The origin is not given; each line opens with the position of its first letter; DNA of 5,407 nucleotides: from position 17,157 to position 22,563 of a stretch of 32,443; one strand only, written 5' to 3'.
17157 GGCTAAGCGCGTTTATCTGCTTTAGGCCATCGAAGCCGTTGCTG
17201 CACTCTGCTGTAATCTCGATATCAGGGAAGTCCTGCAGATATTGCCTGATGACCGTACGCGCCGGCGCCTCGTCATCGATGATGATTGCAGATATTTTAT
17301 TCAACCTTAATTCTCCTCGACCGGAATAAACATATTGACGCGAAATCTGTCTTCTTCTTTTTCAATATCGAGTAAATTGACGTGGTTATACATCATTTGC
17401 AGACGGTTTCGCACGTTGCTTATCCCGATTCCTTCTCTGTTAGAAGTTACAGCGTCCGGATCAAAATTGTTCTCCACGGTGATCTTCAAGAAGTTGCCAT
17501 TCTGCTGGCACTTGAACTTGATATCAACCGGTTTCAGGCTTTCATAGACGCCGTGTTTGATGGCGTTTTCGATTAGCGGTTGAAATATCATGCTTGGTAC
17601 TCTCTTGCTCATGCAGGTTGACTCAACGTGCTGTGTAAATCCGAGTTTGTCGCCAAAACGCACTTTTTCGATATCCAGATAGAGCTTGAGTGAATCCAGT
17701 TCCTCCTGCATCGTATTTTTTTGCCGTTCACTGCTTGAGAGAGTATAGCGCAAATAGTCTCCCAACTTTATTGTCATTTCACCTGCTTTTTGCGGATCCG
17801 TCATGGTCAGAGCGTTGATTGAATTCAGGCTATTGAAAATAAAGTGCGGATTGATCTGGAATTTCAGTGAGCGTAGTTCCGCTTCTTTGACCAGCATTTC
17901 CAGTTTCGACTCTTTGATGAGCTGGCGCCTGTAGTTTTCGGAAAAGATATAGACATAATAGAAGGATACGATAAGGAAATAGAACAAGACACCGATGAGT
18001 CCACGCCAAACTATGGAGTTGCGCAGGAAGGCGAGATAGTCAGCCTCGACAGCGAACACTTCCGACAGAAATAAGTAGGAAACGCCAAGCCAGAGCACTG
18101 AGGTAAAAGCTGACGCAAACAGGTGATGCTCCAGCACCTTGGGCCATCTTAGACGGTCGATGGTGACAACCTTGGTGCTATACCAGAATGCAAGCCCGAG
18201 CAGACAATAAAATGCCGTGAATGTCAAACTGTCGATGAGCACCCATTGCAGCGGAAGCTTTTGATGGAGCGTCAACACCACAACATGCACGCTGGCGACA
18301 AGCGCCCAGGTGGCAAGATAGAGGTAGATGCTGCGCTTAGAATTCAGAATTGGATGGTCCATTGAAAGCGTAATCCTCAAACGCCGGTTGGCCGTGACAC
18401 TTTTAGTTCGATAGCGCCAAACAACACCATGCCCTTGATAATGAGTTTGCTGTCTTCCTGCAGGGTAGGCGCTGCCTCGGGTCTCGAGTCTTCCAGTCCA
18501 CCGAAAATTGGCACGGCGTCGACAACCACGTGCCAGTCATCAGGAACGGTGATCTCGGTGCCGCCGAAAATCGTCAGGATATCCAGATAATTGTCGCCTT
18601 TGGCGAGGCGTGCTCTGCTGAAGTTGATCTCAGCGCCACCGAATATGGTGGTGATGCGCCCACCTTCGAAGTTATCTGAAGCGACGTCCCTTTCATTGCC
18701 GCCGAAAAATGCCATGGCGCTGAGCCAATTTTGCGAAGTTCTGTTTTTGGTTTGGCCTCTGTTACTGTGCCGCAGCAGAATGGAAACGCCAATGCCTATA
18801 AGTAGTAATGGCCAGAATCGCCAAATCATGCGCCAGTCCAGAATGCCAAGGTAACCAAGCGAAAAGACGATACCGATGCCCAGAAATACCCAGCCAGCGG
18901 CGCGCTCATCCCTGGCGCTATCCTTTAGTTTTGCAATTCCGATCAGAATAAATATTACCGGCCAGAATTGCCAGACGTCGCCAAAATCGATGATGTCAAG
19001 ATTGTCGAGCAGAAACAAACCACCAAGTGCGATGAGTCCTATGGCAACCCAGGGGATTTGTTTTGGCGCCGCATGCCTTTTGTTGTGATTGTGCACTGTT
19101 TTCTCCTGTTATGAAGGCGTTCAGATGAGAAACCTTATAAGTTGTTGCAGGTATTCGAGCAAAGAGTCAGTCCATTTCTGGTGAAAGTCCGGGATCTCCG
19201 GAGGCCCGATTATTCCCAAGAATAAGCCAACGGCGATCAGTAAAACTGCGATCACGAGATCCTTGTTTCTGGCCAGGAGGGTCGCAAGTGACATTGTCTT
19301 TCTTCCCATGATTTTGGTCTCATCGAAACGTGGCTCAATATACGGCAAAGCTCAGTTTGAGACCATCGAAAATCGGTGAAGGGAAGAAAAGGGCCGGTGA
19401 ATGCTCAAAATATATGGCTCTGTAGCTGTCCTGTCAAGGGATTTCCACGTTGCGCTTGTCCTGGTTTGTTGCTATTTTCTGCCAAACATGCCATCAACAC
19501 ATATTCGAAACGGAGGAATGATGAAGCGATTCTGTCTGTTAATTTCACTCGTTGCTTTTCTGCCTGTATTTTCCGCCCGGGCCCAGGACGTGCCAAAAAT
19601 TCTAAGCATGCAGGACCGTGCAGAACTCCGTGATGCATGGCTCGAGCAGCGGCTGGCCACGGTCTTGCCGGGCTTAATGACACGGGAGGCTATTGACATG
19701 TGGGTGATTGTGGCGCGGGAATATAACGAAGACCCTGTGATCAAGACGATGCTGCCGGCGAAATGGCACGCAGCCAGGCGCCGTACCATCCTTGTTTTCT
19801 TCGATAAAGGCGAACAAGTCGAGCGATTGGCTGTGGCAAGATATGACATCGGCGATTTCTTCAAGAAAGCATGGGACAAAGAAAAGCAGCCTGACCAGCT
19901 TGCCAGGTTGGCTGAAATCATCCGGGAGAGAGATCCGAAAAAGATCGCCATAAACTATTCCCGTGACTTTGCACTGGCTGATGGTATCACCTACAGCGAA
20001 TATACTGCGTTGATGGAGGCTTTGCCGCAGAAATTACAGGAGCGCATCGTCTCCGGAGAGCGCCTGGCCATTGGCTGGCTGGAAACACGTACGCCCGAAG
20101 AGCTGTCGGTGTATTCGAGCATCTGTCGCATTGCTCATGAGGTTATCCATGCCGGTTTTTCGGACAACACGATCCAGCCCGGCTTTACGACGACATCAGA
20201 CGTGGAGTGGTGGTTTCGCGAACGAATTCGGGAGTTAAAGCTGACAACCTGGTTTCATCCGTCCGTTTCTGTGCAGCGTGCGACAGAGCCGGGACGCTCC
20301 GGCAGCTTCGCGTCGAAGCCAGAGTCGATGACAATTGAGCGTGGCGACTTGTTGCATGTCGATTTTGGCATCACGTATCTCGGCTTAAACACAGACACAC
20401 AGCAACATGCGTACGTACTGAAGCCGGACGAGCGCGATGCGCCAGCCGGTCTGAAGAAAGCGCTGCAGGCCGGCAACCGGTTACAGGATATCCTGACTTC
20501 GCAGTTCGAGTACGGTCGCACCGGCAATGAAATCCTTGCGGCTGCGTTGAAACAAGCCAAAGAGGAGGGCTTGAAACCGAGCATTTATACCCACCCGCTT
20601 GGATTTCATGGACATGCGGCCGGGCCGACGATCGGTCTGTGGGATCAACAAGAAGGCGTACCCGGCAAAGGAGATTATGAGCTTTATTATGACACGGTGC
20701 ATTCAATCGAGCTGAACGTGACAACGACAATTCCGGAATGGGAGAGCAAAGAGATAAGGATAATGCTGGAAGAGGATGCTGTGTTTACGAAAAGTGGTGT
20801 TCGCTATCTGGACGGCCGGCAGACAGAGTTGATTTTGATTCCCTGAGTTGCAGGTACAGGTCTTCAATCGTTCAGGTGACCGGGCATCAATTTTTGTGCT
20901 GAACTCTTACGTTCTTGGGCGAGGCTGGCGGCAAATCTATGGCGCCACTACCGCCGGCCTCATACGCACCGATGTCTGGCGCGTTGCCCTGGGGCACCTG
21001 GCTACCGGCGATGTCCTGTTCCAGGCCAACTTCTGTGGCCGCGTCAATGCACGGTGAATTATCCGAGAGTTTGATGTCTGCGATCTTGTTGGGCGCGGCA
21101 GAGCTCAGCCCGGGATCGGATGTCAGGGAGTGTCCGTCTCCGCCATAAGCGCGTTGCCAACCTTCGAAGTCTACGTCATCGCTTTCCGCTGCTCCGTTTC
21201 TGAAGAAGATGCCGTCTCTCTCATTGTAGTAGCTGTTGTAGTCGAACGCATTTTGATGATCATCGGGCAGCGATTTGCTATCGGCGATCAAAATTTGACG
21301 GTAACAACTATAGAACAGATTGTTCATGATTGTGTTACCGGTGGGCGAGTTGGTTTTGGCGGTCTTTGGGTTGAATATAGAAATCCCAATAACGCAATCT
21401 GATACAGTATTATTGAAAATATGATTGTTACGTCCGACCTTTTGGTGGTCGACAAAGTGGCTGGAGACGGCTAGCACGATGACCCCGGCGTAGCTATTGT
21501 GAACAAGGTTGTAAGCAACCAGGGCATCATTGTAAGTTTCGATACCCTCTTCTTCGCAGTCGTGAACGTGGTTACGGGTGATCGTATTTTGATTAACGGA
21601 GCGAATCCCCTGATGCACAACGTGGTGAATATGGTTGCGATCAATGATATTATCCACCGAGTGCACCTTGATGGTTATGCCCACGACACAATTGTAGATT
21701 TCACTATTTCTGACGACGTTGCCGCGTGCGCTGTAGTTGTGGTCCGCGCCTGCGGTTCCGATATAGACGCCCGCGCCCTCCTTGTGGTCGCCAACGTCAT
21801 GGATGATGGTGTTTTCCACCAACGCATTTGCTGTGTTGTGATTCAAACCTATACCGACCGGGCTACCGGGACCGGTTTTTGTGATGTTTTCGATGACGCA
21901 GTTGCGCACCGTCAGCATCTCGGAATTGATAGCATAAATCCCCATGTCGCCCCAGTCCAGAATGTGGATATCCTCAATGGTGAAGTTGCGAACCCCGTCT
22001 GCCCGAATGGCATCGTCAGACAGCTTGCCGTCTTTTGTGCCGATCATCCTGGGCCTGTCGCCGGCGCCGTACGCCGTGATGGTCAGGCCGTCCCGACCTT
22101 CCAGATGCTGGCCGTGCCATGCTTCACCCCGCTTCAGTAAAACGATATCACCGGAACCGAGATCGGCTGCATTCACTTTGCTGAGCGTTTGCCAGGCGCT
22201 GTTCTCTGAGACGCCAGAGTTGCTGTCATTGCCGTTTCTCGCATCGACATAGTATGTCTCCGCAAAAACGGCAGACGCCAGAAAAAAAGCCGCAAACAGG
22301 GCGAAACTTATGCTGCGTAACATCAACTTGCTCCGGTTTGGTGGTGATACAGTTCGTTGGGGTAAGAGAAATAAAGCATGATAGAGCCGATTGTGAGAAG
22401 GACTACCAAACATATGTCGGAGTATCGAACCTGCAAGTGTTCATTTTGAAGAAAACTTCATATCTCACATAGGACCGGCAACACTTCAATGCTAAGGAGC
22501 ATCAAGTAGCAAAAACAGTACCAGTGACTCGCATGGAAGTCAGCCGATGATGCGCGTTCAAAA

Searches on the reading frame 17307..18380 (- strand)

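Call 5: search_protein_families(library=pfam, proteins=[window:17307-18380:-], max_evalue=0.01)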
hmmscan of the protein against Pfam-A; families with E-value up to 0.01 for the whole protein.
window:17307-18380:- (357 aa): 3 families
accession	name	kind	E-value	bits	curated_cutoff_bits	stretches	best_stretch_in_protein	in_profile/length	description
PF06580.19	His_kinase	-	7.7e-27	93.8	25.2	1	167-246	1-81/81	Histidine kinase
PF14501.12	HATPase_c_5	-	6.8e-05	23.2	22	1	264-353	8-102/102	GHKL domain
PF02518.31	HATPase_c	-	0.0048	17.7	26.4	0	264-347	8-104/111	Histidine kinase-, DNA gyrase B-, and HSP90-like ATPase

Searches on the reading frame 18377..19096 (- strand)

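Call 5: search_protein_families(library=pfam, proteins=[window:18377-19096:-], max_evalue=0.01)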
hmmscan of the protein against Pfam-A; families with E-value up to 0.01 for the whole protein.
window:18377-19096:- (239 aa): 3 families
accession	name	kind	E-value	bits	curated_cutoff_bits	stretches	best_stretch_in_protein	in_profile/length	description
PF18917.5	LiaI-LiaF-like_TM1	-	7.5e-21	74.4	27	2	17-57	3-42/42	LiaI-LiaF-like transmembrane region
PF22570.1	LiaF-TM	-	1.3e-19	71.3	27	1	16-112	1-96/98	LiaF transmembrane domain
PF09922.15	LiaF-like_C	-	5.7e-09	36.3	29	1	131-202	2-73/114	Cell wall-active antibiotics response LiaF, C-terminal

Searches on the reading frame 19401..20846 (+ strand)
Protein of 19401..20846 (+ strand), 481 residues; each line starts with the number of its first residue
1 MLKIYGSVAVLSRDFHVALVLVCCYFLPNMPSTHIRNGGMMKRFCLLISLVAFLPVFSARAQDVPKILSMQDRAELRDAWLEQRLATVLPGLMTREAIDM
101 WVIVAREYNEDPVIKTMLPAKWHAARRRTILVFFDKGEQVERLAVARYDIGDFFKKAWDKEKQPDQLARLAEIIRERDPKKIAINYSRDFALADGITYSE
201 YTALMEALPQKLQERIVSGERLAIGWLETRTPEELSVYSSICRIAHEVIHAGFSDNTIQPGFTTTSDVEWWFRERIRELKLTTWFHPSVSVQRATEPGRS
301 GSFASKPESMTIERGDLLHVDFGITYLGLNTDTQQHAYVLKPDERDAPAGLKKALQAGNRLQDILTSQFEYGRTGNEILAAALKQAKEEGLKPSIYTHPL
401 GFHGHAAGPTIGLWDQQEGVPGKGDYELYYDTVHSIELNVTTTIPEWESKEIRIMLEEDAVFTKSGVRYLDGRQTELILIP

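Call 5: search_protein_families(library=pfam, proteins=[window:19401-20846:+], max_evalue=0.01)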
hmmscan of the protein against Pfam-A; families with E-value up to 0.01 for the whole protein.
window:19401-20846:+ (481 aa): 1 family
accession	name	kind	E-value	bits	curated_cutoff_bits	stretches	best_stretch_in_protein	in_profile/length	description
PF00557.29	Peptidase_M24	-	7.7e-12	45.9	23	1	242-461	7-205/208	Metallopeptidase family M24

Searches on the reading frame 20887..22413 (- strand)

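Call 5: search_protein_families(library=pfam, proteins=[window:20887-22413:-], max_evalue=0.01)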
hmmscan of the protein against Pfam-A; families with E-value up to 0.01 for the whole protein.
window:20887-22413:- (508 aa): 2 families
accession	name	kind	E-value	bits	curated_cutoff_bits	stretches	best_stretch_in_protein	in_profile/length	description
PF13229.12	Beta_helix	-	4e-17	62.7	25.9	2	135-270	2-118/158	Right handed beta helix region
PF05048.19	NosD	-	3.8e-09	36.7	23.6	3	133-262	60-169/212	Periplasmic copper-binding protein (NosD)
